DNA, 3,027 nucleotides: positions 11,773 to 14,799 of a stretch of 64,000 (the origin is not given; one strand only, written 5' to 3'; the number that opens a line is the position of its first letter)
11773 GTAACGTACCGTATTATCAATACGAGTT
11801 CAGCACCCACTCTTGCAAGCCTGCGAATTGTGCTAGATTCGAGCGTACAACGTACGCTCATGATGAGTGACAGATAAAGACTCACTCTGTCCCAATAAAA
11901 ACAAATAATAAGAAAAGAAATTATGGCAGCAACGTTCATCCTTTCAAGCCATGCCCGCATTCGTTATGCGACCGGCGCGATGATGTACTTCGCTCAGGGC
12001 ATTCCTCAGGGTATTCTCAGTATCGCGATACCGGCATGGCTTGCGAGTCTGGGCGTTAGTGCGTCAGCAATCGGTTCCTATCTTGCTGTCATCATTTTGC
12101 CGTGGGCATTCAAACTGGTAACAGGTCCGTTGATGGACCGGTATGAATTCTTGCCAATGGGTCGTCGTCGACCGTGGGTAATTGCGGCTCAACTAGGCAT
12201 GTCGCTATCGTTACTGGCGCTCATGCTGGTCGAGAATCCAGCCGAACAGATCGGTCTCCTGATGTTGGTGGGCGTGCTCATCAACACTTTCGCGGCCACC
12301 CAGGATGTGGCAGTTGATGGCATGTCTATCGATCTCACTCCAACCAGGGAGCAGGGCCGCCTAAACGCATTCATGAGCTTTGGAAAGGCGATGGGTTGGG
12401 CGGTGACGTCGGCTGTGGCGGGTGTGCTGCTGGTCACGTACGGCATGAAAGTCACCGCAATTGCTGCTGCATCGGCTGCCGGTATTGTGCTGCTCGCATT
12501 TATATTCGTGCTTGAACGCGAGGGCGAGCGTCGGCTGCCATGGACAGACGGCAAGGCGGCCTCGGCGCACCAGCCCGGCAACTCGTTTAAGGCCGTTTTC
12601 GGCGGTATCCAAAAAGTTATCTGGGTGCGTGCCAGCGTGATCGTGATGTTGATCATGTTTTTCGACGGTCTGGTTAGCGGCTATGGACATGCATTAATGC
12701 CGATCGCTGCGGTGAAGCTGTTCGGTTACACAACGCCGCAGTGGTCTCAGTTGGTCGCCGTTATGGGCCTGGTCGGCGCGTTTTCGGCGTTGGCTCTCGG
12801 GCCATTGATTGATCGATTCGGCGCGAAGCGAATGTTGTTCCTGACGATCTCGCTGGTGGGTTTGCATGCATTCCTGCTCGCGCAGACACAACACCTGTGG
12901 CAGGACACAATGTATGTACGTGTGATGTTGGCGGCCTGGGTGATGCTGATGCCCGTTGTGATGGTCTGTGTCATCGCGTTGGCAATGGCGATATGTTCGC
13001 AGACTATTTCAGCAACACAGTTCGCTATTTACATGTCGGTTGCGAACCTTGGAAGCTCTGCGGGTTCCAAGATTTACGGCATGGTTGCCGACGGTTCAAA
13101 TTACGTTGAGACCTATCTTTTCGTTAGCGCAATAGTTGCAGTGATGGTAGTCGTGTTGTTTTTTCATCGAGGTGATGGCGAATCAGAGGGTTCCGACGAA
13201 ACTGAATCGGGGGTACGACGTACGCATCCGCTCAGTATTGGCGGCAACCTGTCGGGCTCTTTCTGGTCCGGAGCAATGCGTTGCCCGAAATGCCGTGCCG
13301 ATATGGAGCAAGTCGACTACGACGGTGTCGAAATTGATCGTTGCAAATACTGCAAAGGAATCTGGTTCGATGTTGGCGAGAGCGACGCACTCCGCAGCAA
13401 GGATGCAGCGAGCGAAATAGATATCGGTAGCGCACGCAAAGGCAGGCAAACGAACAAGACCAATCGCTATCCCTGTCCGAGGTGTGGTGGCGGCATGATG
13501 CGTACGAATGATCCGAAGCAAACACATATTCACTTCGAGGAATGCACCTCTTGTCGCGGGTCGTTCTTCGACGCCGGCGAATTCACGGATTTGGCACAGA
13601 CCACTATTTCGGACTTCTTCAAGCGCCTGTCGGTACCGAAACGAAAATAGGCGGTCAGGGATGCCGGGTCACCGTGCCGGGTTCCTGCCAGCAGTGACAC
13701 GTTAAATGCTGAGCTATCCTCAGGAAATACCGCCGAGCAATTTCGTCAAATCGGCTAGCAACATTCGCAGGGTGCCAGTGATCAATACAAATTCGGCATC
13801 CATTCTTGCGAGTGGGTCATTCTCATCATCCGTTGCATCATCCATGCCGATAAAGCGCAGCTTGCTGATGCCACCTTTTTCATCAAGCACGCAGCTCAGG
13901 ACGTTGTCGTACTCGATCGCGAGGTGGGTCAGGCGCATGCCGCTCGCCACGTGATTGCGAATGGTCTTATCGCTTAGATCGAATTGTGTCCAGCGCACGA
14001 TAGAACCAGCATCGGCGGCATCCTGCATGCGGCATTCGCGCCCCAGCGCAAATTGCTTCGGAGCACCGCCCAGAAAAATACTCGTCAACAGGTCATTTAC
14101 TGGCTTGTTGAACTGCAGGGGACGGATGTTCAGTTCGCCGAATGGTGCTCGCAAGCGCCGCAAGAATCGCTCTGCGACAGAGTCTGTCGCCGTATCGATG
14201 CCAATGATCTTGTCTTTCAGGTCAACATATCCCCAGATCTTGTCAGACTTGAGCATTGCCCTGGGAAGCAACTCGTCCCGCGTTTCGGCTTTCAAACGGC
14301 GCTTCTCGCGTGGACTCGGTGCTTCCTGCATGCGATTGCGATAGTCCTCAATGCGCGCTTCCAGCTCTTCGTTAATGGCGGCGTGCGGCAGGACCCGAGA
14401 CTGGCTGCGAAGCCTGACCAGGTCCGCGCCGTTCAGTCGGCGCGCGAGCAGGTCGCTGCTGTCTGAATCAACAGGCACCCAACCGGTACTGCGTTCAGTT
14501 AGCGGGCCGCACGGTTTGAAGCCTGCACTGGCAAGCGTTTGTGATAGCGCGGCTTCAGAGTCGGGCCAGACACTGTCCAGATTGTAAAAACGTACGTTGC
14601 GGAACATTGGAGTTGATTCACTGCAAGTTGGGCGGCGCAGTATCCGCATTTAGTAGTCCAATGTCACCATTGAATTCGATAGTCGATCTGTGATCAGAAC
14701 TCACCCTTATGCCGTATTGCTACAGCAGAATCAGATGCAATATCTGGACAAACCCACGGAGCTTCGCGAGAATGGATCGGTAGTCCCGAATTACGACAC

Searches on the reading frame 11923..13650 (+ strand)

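Call 45: search_protein_families(library=pfam, proteins=[window:11923-13650:+], max_evalue=0.0001)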
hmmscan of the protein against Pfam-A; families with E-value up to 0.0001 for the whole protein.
window:11923-13650:+ (575 aa): 5 families
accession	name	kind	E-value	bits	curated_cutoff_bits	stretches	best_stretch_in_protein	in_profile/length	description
PF07690.21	MFS_1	-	3.1e-33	115.6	33.4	1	20-381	3-346/347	Major Facilitator Superfamily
PF13453.11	Zn_ribbon_TFIIB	-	2.5e-22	78.4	22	2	453-490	1-38/41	Transcription factor zinc-finger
PF03092.22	BT1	-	6.1e-13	48.7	22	1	25-386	1-375/432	BT1 family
PF05977.19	MFS_3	-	1.3e-07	30.9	27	1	63-414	61-391/524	Transmembrane secretion effector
PF13000.13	Acatn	-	2.5e-07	30.1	23.7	1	20-145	7-153/546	Acetyl-coenzyme A transporter 1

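Call 72: search_protein_families(library=ncbifam, proteins=[window:11923-13650:+], max_evalue=0.00001)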
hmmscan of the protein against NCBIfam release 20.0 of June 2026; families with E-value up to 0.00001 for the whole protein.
window:11923-13650:+ (575 aa): 7 families
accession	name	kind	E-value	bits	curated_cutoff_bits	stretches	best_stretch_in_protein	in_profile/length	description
TIGR00901.2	2A0125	subfamily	4.6e-37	127.7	350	1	17-412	8-413/417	AmpG family muropeptide MFS transporter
TIGR02718.1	sider_RhtX_FptX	subfamily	3.5e-25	88.8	356.15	1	15-411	3-385/390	RhtX/FptX family siderophore transporter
NF008867.0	PRK11902.1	equivalog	4e-24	85.3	656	1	16-416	16-404/419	muropeptide transporter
NF008238.0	PRK11010.1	equivalog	8.4e-21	74.4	756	1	15-412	14-398/492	muropeptide MFS transporter AmpG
TIGR00880.1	2_A_01_02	superfamily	1.7e-08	34.7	131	0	64-198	11-139/141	multidrug resistance protein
TIGR00788.1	fbt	subfamily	3.7e-07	29.4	216.4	1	6-384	19-406/468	folate/biopterin family MFS transporter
TIGR00895.1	2A0115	subfamily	1.6e-06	27.3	418.55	0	17-197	21-192/398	aromatic acid/H+ symport family MFS transporter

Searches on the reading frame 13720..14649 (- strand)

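Call 45: search_protein_families(library=pfam, proteins=[window:13720-14649:-], max_evalue=0.0001)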
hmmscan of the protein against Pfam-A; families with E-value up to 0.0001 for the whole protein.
window:13720-14649:- (309 aa): 1 family
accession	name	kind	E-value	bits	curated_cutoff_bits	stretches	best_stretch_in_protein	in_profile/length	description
PF04381.17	RdgC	-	3.6e-67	227.2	25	1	16-307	3-297/298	Putative exonuclease, RdgC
